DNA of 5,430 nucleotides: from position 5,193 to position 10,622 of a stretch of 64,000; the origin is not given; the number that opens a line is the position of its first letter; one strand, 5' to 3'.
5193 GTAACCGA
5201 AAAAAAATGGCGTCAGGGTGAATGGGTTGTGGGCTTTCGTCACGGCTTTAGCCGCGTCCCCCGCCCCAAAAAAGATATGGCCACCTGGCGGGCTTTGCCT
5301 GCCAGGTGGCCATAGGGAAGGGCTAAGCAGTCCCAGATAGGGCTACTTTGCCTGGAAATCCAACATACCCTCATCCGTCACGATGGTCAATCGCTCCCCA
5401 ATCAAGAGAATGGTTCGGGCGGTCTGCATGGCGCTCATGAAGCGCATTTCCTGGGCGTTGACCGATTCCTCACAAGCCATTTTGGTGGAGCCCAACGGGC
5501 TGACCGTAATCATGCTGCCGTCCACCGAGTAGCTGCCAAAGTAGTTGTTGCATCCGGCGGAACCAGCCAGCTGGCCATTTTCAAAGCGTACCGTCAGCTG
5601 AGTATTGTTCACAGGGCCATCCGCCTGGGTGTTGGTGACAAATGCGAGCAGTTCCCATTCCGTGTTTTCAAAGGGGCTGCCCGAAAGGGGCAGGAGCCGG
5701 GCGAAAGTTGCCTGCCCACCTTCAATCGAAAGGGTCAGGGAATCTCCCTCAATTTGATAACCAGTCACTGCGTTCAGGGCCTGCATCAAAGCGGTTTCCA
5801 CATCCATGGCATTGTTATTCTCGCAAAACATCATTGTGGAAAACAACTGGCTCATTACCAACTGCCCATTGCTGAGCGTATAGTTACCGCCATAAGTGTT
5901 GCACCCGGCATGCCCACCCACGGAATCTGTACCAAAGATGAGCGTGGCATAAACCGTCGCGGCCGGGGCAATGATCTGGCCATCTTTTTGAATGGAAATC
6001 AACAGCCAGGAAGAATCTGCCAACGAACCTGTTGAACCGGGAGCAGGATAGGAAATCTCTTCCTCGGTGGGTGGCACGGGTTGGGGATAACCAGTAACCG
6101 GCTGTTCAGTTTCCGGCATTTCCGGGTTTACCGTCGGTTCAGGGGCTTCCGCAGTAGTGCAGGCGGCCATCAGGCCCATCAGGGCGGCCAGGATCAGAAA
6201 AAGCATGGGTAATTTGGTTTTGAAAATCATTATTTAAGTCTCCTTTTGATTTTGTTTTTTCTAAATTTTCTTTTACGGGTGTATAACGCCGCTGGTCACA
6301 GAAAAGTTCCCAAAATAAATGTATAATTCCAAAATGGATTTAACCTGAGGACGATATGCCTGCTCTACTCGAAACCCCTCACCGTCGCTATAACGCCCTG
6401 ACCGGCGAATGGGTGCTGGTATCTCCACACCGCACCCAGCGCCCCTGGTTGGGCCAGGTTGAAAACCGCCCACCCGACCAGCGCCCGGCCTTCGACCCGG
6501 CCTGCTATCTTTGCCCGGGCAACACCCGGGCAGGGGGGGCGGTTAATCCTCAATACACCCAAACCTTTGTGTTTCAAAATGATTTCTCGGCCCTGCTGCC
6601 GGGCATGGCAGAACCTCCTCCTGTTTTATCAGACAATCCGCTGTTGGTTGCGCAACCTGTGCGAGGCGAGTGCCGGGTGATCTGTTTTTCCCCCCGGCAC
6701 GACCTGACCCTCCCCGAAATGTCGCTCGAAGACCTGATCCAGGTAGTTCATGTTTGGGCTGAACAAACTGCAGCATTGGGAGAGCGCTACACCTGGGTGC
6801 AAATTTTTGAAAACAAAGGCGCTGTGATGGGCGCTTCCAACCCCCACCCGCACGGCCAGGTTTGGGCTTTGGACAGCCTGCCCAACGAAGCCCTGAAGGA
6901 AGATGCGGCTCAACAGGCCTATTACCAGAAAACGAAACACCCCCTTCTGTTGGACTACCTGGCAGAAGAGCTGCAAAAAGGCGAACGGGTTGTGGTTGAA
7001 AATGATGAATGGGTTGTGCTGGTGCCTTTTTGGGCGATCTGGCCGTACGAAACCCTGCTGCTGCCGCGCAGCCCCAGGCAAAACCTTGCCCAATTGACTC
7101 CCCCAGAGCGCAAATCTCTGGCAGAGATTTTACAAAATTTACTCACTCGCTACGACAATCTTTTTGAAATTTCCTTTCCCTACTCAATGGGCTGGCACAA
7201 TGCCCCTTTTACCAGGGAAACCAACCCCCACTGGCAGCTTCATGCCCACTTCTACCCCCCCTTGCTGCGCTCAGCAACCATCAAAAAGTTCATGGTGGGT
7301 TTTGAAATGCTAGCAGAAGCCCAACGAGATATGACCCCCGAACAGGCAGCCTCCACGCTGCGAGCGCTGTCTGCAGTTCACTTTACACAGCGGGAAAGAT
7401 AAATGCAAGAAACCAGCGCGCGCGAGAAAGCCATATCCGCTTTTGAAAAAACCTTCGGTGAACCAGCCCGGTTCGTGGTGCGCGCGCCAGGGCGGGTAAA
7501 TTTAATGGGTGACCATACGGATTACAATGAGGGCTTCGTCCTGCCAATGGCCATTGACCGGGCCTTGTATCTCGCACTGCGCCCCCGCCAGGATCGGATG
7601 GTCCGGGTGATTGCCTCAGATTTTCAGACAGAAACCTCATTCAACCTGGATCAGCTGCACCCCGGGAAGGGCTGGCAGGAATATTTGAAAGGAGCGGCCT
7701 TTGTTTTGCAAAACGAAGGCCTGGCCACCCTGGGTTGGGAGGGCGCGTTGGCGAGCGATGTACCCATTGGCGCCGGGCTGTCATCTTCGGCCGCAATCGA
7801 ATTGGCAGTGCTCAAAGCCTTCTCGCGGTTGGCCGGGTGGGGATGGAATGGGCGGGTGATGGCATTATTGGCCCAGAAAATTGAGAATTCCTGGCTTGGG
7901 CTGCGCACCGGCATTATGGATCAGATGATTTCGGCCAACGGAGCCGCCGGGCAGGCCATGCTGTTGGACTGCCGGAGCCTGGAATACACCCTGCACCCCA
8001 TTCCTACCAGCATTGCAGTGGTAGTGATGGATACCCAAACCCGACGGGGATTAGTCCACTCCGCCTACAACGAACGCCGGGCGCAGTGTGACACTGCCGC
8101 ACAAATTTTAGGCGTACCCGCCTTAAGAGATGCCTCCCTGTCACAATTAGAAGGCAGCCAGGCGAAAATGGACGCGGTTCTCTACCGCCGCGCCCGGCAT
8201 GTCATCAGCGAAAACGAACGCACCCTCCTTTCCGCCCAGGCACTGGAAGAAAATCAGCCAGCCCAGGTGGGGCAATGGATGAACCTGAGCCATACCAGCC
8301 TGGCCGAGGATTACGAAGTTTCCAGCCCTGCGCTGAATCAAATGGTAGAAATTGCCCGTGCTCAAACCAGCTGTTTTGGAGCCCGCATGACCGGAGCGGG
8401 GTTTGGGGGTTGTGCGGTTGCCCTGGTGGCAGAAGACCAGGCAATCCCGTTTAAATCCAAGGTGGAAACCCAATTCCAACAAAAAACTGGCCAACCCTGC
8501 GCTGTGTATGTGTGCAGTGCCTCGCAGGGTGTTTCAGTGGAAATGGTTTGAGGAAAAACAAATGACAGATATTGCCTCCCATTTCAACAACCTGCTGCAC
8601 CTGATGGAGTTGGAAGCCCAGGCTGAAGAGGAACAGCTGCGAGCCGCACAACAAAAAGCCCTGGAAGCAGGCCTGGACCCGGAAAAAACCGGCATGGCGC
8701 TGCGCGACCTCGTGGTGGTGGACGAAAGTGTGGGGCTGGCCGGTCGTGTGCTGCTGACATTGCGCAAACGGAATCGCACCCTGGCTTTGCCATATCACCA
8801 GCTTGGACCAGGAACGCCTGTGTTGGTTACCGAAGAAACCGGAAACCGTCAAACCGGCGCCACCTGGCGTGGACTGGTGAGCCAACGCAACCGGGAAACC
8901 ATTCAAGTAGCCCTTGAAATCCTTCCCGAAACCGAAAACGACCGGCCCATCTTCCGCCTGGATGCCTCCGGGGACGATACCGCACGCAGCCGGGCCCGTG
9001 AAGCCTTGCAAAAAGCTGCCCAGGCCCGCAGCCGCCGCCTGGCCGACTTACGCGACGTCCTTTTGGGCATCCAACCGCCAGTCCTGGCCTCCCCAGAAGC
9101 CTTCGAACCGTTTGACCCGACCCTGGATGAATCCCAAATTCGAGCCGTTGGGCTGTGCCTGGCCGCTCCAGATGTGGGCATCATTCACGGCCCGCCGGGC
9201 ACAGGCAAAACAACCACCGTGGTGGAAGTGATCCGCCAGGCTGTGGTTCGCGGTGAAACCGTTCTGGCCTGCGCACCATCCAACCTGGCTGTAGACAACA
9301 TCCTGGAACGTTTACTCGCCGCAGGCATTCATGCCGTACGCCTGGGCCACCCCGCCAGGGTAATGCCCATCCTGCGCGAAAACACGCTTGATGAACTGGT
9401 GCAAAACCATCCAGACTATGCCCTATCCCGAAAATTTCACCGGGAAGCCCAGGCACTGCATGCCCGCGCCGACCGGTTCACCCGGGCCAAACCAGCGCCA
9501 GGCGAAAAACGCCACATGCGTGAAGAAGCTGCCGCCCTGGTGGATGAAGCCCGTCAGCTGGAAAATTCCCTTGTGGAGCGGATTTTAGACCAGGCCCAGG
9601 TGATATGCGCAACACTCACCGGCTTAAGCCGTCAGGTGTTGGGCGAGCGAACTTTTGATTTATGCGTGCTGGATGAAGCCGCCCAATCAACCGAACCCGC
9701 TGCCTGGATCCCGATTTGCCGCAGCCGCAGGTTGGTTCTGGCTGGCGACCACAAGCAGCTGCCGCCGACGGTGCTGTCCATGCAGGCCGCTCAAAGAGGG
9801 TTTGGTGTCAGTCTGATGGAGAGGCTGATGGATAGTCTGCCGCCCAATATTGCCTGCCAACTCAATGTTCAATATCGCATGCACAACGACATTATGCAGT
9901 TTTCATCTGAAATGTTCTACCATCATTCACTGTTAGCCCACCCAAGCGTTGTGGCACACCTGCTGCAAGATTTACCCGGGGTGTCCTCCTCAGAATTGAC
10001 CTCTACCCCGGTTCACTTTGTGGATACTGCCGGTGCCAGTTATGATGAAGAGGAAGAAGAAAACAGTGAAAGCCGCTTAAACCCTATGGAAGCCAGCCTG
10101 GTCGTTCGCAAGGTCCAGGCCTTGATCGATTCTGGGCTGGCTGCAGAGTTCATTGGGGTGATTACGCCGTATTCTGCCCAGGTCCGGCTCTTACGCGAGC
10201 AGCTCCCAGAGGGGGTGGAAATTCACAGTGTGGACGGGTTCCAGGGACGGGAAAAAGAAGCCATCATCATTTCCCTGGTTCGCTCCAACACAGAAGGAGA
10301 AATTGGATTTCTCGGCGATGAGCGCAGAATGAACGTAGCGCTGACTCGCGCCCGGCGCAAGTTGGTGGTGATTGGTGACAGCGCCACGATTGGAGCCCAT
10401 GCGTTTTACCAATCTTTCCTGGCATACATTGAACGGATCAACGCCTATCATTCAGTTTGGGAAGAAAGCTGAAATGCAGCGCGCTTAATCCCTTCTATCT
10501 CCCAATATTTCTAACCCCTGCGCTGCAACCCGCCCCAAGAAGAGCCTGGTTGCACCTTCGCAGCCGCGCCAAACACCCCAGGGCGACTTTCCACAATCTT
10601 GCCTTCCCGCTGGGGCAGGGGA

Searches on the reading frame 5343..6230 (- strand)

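Call 52: search_protein_families(library=pfam, proteins=[window:5343-6230:-], max_evalue=0.00001)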
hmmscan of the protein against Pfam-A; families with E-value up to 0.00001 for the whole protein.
window:5343-6230:- (295 aa): 1 family
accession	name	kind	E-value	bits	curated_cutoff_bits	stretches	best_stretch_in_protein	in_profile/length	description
PF03724.22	META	-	5.4e-49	165.2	24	2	69-174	3-104/109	META domain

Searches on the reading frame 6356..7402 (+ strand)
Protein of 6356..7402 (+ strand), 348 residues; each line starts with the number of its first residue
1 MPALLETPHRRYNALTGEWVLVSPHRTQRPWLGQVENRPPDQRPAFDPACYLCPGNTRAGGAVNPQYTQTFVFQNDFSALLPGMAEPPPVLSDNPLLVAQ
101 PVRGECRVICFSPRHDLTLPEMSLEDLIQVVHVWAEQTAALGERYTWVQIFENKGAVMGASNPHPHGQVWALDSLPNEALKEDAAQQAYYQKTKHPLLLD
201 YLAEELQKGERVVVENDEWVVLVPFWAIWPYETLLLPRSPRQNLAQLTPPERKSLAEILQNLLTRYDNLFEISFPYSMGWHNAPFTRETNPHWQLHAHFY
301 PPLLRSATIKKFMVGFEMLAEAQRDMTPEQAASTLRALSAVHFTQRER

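Call 52: search_protein_families(library=pfam, proteins=[window:6356-7402:+], max_evalue=0.00001)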
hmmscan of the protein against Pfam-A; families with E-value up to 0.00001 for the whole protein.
window:6356-7402:+ (348 aa): 2 families
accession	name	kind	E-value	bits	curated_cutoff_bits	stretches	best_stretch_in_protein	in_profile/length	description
PF02744.22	GalP_UDP_tr_C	-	2.6e-65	219.6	29.2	1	184-346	3-164/165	Galactose-1-phosphate uridyl transferase, C-terminal domain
PF01087.27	GalP_UDP_transf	-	5.2e-64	216.5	22.1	1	7-176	11-184/184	Galactose-1-phosphate uridyl transferase, N-terminal domain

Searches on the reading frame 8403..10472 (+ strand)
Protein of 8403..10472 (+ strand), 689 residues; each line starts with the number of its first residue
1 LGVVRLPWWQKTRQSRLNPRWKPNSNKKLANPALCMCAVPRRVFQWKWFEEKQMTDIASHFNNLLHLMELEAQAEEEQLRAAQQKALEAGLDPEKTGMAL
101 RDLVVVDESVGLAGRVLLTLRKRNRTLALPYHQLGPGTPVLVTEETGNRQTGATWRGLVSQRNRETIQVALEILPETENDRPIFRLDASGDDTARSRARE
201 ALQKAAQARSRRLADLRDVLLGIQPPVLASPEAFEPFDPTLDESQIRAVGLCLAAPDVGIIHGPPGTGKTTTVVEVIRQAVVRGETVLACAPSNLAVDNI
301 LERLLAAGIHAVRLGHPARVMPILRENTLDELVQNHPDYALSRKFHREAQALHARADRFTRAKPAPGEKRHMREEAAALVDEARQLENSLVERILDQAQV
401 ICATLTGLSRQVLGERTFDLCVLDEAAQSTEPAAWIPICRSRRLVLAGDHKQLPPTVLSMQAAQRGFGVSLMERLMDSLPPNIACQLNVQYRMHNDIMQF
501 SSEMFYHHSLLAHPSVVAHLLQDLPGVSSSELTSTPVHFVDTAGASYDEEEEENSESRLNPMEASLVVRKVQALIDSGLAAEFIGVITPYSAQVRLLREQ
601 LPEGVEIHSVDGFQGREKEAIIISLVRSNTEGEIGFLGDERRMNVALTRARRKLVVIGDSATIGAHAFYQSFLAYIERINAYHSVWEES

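Call 52: search_protein_families(library=pfam, proteins=[window:8403-10472:+], max_evalue=0.00001)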
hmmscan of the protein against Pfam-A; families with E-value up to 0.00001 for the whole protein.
window:8403-10472:+ (689 aa): 8 families
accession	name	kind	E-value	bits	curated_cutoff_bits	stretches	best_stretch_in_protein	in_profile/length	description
PF13086.12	AAA_11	-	2e-62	211.7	27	1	241-459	2-256/257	AAA domain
PF13087.12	AAA_12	-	1e-61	208.4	27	1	468-660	2-194/195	AAA domain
PF13245.12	AAA_19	-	6.3e-12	46.3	25.1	1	254-401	9-121/134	AAA domain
PF13604.12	AAA_30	-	1.1e-11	45.2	27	1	241-399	2-113/191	AAA domain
PF21138.3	SMUBP-2_HCS1_1B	-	2.1e-11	44.2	27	1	64-172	4-110/129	Helicase SMUBP-2/HCS1, 1B domain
PF01443.25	Viral_helicase1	-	2.3e-08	34.6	21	0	582-657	155-227/228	Viral superfamily 1 RNA helicase core domain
PF05127.21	NAT10_TcmA_helicase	-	1.2e-07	32.3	22.7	0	261-404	2-120/176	RNA cytidine acetyltransferase NAT10/TcmA, helicase domain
PF13401.12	AAA_22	-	8.7e-06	26.5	27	0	258-307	7-57/130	AAA domain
